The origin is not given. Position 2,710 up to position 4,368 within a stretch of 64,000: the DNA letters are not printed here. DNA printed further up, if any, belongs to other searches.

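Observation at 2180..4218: GNAT::DapF-fold fusion protein translationally coupled to a VanX-type D-Ala-D-Ala dipeptidase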

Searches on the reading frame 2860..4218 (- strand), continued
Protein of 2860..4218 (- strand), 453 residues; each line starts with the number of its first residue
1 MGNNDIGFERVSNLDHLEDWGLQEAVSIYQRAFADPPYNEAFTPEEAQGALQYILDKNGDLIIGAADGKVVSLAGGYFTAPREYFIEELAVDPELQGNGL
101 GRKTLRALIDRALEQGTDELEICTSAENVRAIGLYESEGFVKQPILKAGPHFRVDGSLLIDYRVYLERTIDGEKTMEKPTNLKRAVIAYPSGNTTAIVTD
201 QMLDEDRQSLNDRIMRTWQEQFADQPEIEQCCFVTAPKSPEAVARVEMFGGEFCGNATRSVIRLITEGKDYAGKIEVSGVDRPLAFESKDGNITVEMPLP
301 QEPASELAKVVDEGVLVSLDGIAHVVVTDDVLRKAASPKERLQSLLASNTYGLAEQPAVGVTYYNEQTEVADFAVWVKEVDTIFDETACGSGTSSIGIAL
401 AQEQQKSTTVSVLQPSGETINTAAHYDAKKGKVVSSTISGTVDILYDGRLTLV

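Call 6: search_solved_structures(query=window:2860-4218:-, max_evalue=0.01, show_alignments=3)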
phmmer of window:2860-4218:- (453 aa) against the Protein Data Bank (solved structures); distinct sequences matched with E-value up to 0.01: 30.
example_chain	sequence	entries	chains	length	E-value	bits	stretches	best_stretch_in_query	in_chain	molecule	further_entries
6jis_A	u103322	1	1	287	4.6e-09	38.9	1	190-424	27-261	Diaminopimelate epimerase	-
6l4l_A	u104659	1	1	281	5.1e-09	38.8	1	190-424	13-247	Diaminopimelate epimerase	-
5isv_A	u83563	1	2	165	1.3e-08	37.4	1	14-145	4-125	Ribosomal-protein-alanine acetyltransferase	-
6jiw_A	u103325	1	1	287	1.1e-07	34.3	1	190-424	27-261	Diaminopimelate epimerase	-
9cr6_A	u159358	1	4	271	6.1e-06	28.6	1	244-417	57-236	Histidine racemase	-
9cr1_A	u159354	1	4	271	6.4e-06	28.6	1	244-417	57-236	Histidine racemase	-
2cnm_A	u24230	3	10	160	7e-06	28.4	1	83-145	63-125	MODIFICATION OF 30S RIBOSOMAL SUBUNIT PROTEIN S18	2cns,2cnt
1y9k_A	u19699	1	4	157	1.1e-05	27.8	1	61-140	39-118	IAA acetyltransferase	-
2ge3_A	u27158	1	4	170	3.1e-05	26.3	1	88-144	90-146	probable acetyltransferase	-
6yga_A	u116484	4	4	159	5.4e-05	25.5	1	84-143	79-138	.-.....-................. 30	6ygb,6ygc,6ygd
2pdo_A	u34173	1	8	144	0.00016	23.9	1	61-151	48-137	Acetyltransferase ypeA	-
2prb_A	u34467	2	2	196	0.00018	23.7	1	18-146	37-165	Aminoglycoside 6-N-acetyltransferase type Ib11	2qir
2ae6_A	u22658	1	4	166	0.00025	23.3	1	80-163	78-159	acetyltransferase, GNAT family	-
1v0c_A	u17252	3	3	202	0.00025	23.3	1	18-146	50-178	AAC(6')-IB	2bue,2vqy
4qus_A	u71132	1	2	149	0.00026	23.3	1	61-152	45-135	Acetyltransferase YpeA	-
5dwm_A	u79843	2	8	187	0.00032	23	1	45-142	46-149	Phosphinothricin N-acetyltransferase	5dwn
4j3g_A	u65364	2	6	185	0.0059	18.8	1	47-147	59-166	GCN5-related N-acetyltransferase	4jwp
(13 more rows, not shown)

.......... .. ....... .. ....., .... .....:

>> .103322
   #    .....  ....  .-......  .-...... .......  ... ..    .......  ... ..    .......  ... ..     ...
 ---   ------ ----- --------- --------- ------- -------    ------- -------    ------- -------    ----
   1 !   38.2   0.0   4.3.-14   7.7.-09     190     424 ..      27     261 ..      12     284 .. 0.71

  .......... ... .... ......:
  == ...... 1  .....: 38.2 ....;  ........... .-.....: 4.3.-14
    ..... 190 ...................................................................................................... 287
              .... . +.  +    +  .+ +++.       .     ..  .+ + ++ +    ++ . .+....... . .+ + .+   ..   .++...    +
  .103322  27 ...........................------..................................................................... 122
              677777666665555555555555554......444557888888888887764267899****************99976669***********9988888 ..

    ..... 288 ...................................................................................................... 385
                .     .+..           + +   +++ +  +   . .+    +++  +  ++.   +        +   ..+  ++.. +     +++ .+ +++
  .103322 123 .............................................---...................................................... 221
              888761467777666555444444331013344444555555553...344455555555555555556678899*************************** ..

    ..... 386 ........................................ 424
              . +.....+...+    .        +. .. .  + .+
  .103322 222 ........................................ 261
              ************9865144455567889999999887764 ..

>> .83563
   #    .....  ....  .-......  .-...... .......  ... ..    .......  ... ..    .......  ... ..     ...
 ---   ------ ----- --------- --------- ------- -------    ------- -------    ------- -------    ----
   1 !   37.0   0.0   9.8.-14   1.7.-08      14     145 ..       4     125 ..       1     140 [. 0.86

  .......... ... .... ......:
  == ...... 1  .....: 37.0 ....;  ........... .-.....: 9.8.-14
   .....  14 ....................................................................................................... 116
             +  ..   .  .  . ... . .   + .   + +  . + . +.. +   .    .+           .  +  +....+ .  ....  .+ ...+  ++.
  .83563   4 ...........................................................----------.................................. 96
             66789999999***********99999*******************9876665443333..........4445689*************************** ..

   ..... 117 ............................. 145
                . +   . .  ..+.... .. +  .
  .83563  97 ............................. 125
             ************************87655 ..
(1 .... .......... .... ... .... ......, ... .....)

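Call 8: find_related_loci(query=window:2860-4218:-, collection=genome_contigs, flank=8000)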
Query window:2860-4218:- (453 aa) in genome_contigs; peptide patterns used: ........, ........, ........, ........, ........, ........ (x = any residue, [..] = any of these).
72 stretches matched a pattern; 33 encode a relative of the query (tblastn E <= 1e-3); 33 distinct loci.
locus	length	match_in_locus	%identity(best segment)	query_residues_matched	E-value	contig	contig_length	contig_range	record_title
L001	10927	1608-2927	56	11-452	2e-162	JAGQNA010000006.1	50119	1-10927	MAG: Candidatus Saccharibacteria bacterium isolate HKST-UBA56 NODE_6_length_50119_cov_6.907558, whole genome shotgun seq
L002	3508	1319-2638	56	11-452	2e-169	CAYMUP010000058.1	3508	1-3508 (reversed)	MAG TPA_asm: uncultured Candidatus Saccharibacteria bacterium isolate SRP286056_co1_462 genome assembly, contig: NODE_43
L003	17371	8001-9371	55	1-452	6e-162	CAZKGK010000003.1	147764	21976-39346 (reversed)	MAG TPA_asm: uncultured Candidatus Saccharibacteria bacterium isolate SRP200132_co1_660 genome assembly, contig: NODE_93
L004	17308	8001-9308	56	11-452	5e-153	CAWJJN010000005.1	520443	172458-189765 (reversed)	MAG: uncultured Candidatus Saccharibacteria bacterium isolate MFD05674.bin.1.49 genome assembly, contig: contig_86960, w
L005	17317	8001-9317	59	11-452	1e-166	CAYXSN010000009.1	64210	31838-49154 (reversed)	MAG TPA_asm: uncultured Candidatus Saccharimonadales bacterium isolate SRP133034_co1_262 genome assembly, contig: NODE_2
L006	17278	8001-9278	52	24-452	3e-146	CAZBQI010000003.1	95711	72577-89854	MAG TPA_asm: uncultured Candidatus Saccharibacteria bacterium isolate binchicken_co105_30 genome assembly, contig: NODE_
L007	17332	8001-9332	51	5-452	8e-146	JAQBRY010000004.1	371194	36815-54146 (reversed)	MAG: Candidatus Saccharibacteria bacterium isolate RYN_413 scaffold_3914521, whole genome shotgun sequence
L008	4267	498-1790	52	14-452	9e-148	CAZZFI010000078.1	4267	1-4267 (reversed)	MAG TPA_asm: uncultured Candidatus Saccharibacteria bacterium isolate SRP193661_co1_149 genome assembly, contig: NODE_21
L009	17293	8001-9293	55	11-452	9e-145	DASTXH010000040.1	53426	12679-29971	MAG TPA_asm: Candidatus Saccharimonadales bacterium isolate SMAG_U2409 k141_414750, whole genome shotgun sequence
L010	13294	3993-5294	55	11-451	5e-141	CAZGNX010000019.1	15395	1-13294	MAG TPA_asm: uncultured Pseudomonadales bacterium isolate SRP192515_co1_89 genome assembly, contig: NODE_3693_length_153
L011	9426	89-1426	50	5-452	7e-140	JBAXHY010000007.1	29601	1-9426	MAG: bacterium isolate ELA335 MAG335_7, whole genome shotgun sequence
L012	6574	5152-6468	51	8-452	4e-136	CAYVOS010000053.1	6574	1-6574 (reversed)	MAG TPA_asm: uncultured Candidatus Saccharibacteria bacterium isolate SRP226684_co1_59 genome assembly, contig: NODE_955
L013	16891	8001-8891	63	153-452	4e-122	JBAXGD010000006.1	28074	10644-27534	MAG: bacterium isolate ELA288 MAG288_6, whole genome shotgun sequence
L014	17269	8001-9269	49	23-452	1e-129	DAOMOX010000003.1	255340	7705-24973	MAG TPA_asm: Candidatus Dojkabacteria bacterium isolate AMR_MDS_5875 NODE_24_length_255340_cov_26.809303, whole genome s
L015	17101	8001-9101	51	89-452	3e-108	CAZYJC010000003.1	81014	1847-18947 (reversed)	MAG TPA_asm: uncultured Candidatus Saccharibacteria bacterium isolate SRP278252_co2_226 genome assembly, contig: NODE_43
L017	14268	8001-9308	43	19-452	1e-100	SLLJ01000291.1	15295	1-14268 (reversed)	MAG: Nitriliruptoraceae bacterium isolate CSSed165cm_309 CSSed16-5cm-11542, whole genome shotgun sequence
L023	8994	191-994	54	178-452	3e-87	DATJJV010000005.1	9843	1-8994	MAG TPA_asm: Candidatus Pristimantibacillus sp. isolate SMAG_U15575 k141_5206140, whole genome shotgun sequence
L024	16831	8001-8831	51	176-452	1e-86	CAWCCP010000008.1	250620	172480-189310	MAG: uncultured bacterium isolate MFD04434.bin.2.42 genome assembly, contig: contig_57328, whole genome shotgun sequence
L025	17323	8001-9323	50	8-452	5e-133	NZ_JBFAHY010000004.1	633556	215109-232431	Nocardia sp. NPDC050697 NPDC050697_19_B7.ctg-0004, whole genome shotgun sequence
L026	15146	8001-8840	51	168-452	1e-82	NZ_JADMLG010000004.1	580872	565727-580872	Nocardia bovistercoris strain NEAU-351 Scaffold4, whole genome shotgun sequence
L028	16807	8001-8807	47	180-452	1e-73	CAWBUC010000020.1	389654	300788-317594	MAG: uncultured Actinomycetota bacterium isolate MFD05454.bin.2.252 genome assembly, contig: contig_86881, whole genome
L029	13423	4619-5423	43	172-450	6e-62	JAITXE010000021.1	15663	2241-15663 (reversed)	MAG: Methanobrevibacter sp. isolate Zx50_bin4 k119_2551490, whole genome shotgun sequence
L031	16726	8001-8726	36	182-450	2e-43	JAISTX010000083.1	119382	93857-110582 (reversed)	MAG: Eubacteriales Family XIII. Incertae Sedis bacterium isolate Md513_bin44 k119_2483111, whole genome shotgun sequence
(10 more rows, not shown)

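Call 14: search_protein_families(library=pfam, proteins=[L025:6010-7416:-, L025:10154-11101:+, L017:10197-11669:+, L006:10002-11279:+, L010:5979-7199:+, L001:6637-8013:+], max_evalue=0.001)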
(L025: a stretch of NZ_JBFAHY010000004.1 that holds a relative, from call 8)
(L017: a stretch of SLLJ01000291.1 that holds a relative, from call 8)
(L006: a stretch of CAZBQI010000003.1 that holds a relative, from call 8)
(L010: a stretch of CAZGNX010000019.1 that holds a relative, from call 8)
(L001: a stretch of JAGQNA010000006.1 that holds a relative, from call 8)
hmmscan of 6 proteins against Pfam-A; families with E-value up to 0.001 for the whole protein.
L025:6010-7416:- (468 aa): 4 families
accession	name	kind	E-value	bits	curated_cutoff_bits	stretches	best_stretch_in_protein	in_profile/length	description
PF13393.11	tRNA-synt_His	-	3e-32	112.5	25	1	17-355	1-308/308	Histidyl-tRNA synthetase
PF03129.25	HGTP_anticodon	-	1e-17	64.5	21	1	374-463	1-93/94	Anticodon binding domain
PF00587.30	tRNA-synt_2b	-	1.6e-05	25.5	29.3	1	106-181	31-107/179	tRNA synthetase class II core domain (G, H, P, S and T)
PF00152.25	tRNA-synt_2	-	0.00053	19.6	25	0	115-234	93-180/308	tRNA synthetases class II (D, K and N)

L025:10154-11101:+ (315 aa): 1 family
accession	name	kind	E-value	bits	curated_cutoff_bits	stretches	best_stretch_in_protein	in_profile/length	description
PF01634.23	HisG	-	4.1e-32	111.7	25.5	1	54-227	1-156/158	ATP phosphoribosyltransferase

L017:10197-11669:+ (490 aa): 3 families
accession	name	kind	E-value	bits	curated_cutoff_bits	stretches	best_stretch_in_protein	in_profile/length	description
PF13393.11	tRNA-synt_His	-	6.3e-44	150.9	25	1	12-352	1-308/308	Histidyl-tRNA synthetase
PF03129.25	HGTP_anticodon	-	3.6e-10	40.3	21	1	382-455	15-86/94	Anticodon binding domain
PF00587.30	tRNA-synt_2b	-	9.9e-05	22.9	29.3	1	78-158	12-95/179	tRNA synthetase class II core domain (G, H, P, S and T)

L006:10002-11279:+ (425 aa): 3 families
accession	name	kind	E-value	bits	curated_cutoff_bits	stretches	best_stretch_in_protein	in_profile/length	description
PF13393.11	tRNA-synt_His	-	7.3e-50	170.4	25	1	11-315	1-303/308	Histidyl-tRNA synthetase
PF03129.25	HGTP_anticodon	-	4.4e-18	65.7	21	1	338-425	1-92/94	Anticodon binding domain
PF00587.30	tRNA-synt_2b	-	2.4e-11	44.5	29.3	1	67-283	1-124/179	tRNA synthetase class II core domain (G, H, P, S and T)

L010:5979-7199:+ (406 aa): 5 families
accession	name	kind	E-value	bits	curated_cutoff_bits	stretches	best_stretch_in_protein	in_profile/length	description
PF13393.11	tRNA-synt_His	-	5.4e-35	121.5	25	2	14-175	1-161/308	Histidyl-tRNA synthetase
PF03129.25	HGTP_anticodon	-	3.9e-23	81.9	21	1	317-405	2-92/94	Anticodon binding domain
PF00587.30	tRNA-synt_2b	-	8e-11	42.8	29.3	1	68-185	1-110/179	tRNA synthetase class II core domain (G, H, P, S and T)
PF12745.12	HGTP_anticodon2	-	0.00024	21.1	24.4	1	313-405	4-101/261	Anticodon binding domain of tRNAs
PF00152.25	tRNA-synt_2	-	0.00039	20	25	0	104-132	93-121/308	tRNA synthetases class II (D, K and N)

L001:6637-8013:+ (458 aa): 3 families
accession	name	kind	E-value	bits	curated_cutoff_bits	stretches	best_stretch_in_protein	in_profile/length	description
PF13393.11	tRNA-synt_His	-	1.4e-42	146.4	25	1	23-331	1-302/308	Histidyl-tRNA synthetase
PF03129.25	HGTP_anticodon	-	6.9e-13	49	21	1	361-444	7-93/94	Anticodon binding domain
PF00587.30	tRNA-synt_2b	-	5.9e-08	33.4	29.3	1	79-226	1-147/179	tRNA synthetase class II core domain (G, H, P, S and T)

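Call 26: search_protein_families(library=ncbifam, proteins=[L025:6010-7416:-, L025:10154-11101:+, L017:11666-12589:+], max_evalue=0.001)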
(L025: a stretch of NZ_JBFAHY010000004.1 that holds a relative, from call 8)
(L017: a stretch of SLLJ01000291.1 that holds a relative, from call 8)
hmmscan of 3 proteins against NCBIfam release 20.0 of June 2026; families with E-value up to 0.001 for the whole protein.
L025:6010-7416:- (468 aa): 25 families
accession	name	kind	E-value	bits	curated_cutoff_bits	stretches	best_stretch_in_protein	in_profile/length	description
TIGR00442.1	hisS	equivalog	4.6e-116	388.1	286.75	1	14-453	2-405/406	histidine--tRNA ligase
NF009085.0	PRK12420.1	equivalog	2.6e-74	251.1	540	1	15-452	7-417/426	histidine--tRNA ligase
TIGR00443.1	hisZ_biosyn_reg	equivalog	8.4e-47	159.8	271.65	1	21-357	3-310/314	ATP phosphoribosyltransferase regulatory subunit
NF008942.0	PRK12292.2-5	equivalog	5.1e-37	127.5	643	1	17-460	14-426/434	ATP phosphoribosyltransferase regulatory subunit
NF008940.0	PRK12292.2-3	equivalog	2.8e-32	112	450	1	30-410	21-372/404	ATP phosphoribosyltransferase regulatory subunit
NF008941.0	PRK12292.2-4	equivalog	8.2e-32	110.6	447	1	28-400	23-358/393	ATP phosphoribosyltransferase regulatory subunit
NF008936.0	PRK12292.1-3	equivalog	4.6e-29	101.4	492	1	31-431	24-393/406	ATP phosphoribosyltransferase regulatory subunit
NF008953.0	PRK12295.1-6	equivalog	3.5e-21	75.6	384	2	265-356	284-376/384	ATP phosphoribosyltransferase regulatory subunit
NF008938.0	PRK12292.1-6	equivalog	1.4e-17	63.8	833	1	21-359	15-324/420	ATP phosphoribosyltransferase regulatory subunit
NF008951.0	PRK12295.1-4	equivalog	6.3e-16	58.2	364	2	264-355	276-366/374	ATP phosphoribosyltransferase regulatory subunit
NF009086.0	PRK12421.1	equivalog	1.5e-13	50.5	318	1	34-370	29-340/389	ATP phosphoribosyltransferase regulatory subunit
NF008950.0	PRK12295.1-3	equivalog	3e-13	49.9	492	1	231-358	255-377/387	ATP phosphoribosyltransferase regulatory subunit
NF008945.0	PRK12292.3-3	equivalog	1.3e-12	47.5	409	1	23-210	11-182/368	ATP phosphoribosyltransferase regulatory subunit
NF008939.0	PRK12292.2-1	equivalog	7e-12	44.8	335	1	30-405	21-365/391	ATP phosphoribosyltransferase regulatory subunit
NF008935.0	PRK12292.1-1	equivalog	4.6e-11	42.3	350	1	34-360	26-318/382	ATP phosphoribosyltransferase regulatory subunit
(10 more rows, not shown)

L025:10154-11101:+ (315 aa): 2 families
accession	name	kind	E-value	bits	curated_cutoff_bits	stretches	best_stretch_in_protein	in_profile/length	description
TIGR00070.1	hisG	equivalog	3.9e-38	131.2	75.75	1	8-203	1-181/183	ATP phosphoribosyltransferase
TIGR03455.1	HisG_C-term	equivalog_domain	0.00086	19.4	40.05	0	212-303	6-97/100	ATP phosphoribosyltransferase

L017:11666-12589:+ (307 aa): 2 families
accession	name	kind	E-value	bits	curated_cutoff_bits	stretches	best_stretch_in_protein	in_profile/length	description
TIGR00070.1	hisG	equivalog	1.5e-37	129.3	75.75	1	7-202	2-182/183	ATP phosphoribosyltransferase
TIGR03455.1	HisG_C-term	equivalog_domain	0.00011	22.3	40.05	1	210-301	7-98/100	ATP phosphoribosyltransferase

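Call 28: predict_structure(alignment_id=A1)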
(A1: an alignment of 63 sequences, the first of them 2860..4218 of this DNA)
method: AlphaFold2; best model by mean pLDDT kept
length: 453 residues; sequences in the alignment: 63
mean_pLDDT: 94.7   pTM: 0.92
mean pLDDT of the five models: 94.7, 94.5, 94.5, 94.1, 93.7
residues with pLDDT >= 90: 426; 70-90: 15; 50-70: 9; < 50: 3
segments of 3 or more residues with pLDDT < 50: none
pLDDT, mean of each block of 10 residues (from residue 1): 77 92 96 94 96 97 95 97 95 94 98 96 96 97 96 94 96 65 96 96 92 95 95 97 97 96 97 97 97 97 87 97 97 97 97 95 98 94 94 98 97 98 97 97 96 88
secondary structure, 60 per line:
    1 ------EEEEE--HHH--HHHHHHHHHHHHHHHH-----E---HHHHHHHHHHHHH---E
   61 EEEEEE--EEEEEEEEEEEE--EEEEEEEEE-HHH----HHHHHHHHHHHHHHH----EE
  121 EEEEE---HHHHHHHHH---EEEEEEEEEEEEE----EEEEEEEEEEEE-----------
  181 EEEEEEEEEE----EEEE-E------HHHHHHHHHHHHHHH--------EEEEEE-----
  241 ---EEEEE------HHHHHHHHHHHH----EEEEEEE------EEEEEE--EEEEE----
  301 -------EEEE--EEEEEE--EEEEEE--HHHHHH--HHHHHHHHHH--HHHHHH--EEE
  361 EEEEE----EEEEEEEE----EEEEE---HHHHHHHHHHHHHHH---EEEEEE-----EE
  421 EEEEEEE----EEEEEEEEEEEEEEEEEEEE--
elements in order: E7-11 H19-34 H44-56 E60-66 E69-80 E83-91 H100-114 E119-125 H129-137 E141-153 E158-169 E181-190 E195-198 H207-221 E230-235 E244-248 H255-266 E271-277 E284-289 E292-296 E308-311 E314-319 E322-327 H330-335 H338-347 H350-355 E358-365 E370-377 E382-386 H390-404 E408-413 E419-427 E432-451
